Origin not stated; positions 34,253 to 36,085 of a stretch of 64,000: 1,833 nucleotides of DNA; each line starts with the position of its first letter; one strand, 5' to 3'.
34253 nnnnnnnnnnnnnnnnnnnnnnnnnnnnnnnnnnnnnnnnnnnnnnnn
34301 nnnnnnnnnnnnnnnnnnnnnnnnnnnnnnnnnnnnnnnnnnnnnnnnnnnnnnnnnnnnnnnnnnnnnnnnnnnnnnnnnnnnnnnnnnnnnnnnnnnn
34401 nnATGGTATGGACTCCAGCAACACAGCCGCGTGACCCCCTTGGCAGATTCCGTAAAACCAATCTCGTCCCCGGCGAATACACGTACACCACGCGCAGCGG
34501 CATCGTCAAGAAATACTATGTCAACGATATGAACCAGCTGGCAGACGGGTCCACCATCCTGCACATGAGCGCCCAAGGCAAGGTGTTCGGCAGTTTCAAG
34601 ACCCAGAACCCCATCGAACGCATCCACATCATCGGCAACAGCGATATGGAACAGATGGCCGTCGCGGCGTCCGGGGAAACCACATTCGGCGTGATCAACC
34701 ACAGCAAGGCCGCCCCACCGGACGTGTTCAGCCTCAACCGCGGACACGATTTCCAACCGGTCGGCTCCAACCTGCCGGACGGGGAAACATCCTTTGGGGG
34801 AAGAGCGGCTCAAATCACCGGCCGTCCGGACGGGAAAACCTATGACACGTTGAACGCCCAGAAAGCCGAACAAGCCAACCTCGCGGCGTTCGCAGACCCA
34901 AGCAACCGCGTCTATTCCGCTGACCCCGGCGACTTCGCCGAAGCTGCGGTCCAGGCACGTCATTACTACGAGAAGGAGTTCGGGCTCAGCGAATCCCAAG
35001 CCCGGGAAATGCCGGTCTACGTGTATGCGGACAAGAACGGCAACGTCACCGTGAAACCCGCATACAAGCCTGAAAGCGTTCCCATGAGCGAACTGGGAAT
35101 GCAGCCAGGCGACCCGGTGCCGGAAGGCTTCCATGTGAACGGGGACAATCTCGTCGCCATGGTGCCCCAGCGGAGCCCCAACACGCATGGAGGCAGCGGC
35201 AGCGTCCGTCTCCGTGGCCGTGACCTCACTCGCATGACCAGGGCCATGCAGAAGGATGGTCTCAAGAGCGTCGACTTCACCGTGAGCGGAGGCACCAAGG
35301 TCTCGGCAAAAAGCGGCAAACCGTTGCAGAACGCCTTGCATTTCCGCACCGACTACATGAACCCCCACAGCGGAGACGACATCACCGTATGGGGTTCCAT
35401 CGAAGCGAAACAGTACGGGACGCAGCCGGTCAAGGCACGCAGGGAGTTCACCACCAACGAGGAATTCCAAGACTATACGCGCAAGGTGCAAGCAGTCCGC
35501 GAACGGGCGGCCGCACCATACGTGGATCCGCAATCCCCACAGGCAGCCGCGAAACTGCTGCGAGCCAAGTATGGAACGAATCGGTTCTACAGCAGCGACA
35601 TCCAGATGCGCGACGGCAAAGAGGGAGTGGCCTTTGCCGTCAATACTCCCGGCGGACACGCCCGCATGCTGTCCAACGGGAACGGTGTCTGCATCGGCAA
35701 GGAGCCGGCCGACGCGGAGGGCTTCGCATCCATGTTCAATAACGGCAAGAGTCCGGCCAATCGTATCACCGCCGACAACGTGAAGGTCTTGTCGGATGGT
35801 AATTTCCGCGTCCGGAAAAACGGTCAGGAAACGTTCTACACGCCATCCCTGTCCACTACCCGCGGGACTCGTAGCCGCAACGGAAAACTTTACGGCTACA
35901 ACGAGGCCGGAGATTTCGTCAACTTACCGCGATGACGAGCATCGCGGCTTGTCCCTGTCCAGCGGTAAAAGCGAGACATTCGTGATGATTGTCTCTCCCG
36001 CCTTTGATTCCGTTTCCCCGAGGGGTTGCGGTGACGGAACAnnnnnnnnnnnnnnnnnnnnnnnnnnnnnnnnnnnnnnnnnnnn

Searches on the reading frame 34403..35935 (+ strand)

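Call 3: search_protein_families(library=pfam, proteins=[window:34403-35935:+], max_evalue=1)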
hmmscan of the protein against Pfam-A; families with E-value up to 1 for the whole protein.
window:34403-35935:+ (510 aa): 1 family
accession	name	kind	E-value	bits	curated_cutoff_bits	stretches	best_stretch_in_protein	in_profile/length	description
PF10014.15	2OG-Fe_Oxy_2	-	0.029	14.5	23.1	1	234-277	107-150/192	2OG-Fe dioxygenase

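Call 64: search_protein_families(library=phrogs, proteins=[window:34403-35932:+], max_evalue=0.01)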
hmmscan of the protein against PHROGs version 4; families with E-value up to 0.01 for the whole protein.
window:34403-35932:+ (510 aa): 0 families

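Call 94: search_protein_families(library=padloc, proteins=[window:34403-35932:+], max_evalue=0.01)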
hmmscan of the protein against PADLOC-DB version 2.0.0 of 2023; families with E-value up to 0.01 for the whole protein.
window:34403-35932:+ (510 aa): 0 families
